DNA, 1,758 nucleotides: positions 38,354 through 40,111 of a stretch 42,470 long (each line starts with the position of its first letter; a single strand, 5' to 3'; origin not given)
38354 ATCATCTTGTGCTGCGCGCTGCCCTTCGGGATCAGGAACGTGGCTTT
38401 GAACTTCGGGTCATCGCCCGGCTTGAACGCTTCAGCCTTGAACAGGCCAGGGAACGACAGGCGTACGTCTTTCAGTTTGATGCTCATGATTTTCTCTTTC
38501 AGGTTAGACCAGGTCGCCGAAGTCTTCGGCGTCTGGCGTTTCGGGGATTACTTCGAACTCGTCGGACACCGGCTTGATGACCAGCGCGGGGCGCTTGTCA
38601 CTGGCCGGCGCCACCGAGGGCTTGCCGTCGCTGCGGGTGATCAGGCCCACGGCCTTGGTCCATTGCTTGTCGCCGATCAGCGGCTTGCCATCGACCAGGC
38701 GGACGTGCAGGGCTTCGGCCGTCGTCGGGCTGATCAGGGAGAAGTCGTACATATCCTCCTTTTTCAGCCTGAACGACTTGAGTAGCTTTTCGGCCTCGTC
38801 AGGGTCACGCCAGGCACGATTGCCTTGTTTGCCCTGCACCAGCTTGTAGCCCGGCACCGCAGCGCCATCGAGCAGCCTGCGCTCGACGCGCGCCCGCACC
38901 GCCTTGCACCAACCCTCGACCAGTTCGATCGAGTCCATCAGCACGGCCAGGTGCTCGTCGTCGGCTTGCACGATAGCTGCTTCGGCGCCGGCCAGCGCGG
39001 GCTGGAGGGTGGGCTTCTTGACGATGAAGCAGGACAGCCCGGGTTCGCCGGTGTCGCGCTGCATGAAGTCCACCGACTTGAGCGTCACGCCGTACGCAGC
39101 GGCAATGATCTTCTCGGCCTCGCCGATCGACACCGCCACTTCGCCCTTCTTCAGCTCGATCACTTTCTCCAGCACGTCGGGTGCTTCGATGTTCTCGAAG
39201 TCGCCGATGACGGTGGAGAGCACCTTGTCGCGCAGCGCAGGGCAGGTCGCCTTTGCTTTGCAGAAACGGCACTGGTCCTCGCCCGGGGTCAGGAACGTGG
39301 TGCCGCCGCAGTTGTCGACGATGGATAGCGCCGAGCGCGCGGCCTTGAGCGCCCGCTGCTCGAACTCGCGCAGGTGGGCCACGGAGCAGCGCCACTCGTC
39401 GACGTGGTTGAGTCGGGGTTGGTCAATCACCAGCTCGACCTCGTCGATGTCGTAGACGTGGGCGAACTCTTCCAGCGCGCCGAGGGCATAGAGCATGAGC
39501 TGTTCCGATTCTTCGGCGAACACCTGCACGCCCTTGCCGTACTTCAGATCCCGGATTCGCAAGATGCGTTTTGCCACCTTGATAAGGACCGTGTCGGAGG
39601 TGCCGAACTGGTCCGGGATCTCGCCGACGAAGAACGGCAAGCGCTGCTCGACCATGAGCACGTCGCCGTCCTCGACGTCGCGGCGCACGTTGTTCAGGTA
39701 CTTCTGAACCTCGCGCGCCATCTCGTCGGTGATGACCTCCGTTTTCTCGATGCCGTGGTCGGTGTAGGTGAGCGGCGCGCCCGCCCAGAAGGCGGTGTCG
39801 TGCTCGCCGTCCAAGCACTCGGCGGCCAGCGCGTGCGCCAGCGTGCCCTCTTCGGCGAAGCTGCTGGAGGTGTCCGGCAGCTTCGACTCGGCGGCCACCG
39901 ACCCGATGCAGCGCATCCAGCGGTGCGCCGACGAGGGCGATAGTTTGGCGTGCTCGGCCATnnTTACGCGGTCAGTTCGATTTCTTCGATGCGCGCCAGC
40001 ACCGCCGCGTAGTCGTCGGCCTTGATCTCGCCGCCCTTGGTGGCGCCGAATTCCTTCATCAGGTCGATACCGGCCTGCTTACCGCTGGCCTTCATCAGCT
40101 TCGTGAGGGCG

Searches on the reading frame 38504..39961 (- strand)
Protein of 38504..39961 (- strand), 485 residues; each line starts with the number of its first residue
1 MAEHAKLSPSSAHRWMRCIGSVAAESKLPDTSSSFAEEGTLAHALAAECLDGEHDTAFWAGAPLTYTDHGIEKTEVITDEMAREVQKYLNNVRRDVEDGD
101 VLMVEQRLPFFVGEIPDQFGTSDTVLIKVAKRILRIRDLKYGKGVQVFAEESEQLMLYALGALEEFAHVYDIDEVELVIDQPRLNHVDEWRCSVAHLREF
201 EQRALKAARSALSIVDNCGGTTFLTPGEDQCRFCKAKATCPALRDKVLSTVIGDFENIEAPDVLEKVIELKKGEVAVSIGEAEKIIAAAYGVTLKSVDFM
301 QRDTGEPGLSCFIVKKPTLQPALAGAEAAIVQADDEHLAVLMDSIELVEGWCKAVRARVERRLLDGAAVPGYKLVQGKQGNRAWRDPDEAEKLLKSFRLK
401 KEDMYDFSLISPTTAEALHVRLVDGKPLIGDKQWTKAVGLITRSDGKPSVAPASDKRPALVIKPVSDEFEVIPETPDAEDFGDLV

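Call 18: search_protein_families(library=phrogs, proteins=[window:38504-39961:-], max_evalue=0.001)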
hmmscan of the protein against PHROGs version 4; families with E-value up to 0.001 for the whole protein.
window:38504-39961:- (485 aa): 2 families
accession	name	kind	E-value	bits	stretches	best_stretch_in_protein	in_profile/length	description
phrog_69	-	DNA, RNA and nucleotide metabolism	1.3e-109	368.5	1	1-478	84-482/501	exonuclease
phrog_3953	-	DNA, RNA and nucleotide metabolism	4.4e-28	99.2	1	2-206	11-179/186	exonuclease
